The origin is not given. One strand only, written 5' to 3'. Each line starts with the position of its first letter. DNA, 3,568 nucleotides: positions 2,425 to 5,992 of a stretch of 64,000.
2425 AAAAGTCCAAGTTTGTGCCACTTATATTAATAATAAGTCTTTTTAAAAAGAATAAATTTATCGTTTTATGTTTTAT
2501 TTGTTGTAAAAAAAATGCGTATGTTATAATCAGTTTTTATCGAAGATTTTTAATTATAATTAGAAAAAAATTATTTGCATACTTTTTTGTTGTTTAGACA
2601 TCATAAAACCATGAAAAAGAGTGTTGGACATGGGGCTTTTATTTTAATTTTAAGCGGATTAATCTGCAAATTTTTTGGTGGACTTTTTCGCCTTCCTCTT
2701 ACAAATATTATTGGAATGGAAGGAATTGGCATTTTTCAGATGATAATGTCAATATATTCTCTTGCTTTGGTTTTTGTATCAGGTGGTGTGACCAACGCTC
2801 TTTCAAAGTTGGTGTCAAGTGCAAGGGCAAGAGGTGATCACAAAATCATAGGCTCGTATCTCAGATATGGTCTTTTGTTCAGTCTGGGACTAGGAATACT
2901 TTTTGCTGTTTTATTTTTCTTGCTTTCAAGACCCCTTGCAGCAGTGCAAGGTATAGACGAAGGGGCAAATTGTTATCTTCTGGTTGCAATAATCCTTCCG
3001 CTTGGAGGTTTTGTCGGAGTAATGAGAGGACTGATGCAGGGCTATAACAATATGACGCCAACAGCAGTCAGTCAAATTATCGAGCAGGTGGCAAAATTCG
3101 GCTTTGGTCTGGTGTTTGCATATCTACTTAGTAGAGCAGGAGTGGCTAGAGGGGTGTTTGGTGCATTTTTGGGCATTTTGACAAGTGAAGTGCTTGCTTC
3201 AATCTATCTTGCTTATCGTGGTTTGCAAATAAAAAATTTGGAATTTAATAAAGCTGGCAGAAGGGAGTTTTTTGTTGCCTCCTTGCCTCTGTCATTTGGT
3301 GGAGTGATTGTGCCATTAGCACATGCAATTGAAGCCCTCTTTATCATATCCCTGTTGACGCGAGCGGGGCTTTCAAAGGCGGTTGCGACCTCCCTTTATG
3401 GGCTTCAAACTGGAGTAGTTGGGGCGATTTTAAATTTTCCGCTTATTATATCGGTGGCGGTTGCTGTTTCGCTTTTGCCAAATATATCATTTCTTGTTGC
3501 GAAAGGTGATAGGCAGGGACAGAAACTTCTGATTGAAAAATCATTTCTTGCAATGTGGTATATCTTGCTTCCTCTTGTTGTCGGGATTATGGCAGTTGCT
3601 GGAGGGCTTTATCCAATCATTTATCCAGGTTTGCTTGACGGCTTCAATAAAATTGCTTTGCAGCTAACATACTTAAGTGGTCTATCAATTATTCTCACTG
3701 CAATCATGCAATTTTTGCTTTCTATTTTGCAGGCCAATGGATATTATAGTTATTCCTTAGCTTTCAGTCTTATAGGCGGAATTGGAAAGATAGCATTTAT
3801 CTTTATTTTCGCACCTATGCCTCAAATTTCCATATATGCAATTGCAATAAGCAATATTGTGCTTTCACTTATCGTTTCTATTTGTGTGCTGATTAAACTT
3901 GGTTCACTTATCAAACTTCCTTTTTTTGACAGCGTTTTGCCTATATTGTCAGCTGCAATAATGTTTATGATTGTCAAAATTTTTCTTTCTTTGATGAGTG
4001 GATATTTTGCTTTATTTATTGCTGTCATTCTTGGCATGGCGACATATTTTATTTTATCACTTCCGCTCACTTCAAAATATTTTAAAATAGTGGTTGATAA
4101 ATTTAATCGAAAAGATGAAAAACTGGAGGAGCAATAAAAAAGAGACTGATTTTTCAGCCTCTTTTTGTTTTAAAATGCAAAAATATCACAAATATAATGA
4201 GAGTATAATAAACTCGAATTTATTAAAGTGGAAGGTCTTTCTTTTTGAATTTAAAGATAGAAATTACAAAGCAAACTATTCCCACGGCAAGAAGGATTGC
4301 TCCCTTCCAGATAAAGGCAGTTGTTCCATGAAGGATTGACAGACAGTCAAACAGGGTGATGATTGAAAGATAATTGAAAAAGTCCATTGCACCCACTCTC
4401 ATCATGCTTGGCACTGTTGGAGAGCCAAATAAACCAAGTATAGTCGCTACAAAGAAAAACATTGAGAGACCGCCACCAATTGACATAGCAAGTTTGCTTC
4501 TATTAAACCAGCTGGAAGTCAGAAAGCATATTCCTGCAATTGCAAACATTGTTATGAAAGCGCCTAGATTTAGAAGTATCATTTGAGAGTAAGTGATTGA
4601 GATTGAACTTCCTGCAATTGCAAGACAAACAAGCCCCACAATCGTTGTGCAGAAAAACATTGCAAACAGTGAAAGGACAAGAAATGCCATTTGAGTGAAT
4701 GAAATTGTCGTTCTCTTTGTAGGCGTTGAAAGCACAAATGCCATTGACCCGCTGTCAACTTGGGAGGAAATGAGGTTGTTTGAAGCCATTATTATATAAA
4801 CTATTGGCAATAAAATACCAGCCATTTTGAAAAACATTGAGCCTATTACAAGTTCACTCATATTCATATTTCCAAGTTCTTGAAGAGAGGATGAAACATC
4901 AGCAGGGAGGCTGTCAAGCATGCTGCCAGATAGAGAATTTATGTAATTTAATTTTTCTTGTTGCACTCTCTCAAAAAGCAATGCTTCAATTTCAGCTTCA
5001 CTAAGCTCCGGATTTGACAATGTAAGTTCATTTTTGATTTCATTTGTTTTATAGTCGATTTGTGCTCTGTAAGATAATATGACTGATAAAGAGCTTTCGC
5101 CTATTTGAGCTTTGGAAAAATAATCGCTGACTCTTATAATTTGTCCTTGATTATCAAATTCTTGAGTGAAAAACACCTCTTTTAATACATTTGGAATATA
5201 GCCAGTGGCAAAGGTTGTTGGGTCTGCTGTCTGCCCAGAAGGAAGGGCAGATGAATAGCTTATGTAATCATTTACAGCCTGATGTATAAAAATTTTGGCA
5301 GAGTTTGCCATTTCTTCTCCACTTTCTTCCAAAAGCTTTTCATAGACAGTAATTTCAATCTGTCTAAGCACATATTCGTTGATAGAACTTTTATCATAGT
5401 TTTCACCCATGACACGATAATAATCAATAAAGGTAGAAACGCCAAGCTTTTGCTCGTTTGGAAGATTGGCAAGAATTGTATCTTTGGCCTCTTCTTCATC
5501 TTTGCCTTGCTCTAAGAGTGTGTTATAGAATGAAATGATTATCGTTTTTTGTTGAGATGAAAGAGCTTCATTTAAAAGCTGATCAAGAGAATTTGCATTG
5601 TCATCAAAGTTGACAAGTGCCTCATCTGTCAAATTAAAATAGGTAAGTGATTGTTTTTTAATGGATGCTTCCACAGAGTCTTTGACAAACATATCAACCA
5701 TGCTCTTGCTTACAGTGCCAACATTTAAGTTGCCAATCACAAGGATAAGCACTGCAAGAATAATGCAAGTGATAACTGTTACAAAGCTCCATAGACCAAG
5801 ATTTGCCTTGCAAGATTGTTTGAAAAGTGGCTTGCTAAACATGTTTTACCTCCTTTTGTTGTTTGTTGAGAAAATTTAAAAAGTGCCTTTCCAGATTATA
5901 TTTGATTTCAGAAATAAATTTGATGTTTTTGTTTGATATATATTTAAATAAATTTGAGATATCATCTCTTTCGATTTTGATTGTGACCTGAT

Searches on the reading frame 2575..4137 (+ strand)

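Call 76: search_protein_families(library=pfam, proteins=[window:2575-4137:+], max_evalue=0.00001)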
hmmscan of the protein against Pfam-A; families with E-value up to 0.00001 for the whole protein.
window:2575-4137:+ (520 aa): 3 families
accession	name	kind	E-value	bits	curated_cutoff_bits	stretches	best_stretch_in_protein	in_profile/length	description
PF01943.22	Polysacc_synt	-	9.1e-24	84.8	28.2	1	18-305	2-271/274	Polysaccharide biosynthesis protein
PF13440.11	Polysacc_synt_3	-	7.9e-07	29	23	1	47-350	7-284/293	Polysaccharide biosynthesis protein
PF01554.23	MatE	-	3e-06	27.4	24.9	1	47-174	24-155/161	MatE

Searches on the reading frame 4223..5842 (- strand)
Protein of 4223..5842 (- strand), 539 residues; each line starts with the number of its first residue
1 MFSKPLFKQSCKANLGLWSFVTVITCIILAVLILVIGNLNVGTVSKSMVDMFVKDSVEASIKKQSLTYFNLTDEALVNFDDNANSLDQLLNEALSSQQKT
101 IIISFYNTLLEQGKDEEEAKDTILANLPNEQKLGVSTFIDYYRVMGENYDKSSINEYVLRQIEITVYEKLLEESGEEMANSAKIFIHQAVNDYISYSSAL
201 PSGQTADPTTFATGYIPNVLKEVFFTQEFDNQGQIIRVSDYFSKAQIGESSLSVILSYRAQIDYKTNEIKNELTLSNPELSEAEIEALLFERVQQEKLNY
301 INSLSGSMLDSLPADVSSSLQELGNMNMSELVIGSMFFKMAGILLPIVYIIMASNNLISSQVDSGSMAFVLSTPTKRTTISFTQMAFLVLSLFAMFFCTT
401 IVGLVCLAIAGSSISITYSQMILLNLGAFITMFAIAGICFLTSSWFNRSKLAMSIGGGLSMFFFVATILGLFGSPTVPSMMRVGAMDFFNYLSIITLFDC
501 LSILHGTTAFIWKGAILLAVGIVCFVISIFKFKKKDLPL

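Call 76: search_protein_families(library=pfam, proteins=[window:4223-5842:-], max_evalue=0.00001)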
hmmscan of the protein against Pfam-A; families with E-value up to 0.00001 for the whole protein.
window:4223-5842:- (539 aa): 1 family
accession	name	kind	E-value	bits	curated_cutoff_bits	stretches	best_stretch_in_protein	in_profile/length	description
PF12679.13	ABC2_membrane_2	-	3.3e-12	46.7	27.2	1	313-537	72-283/283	ABC-2 family transporter protein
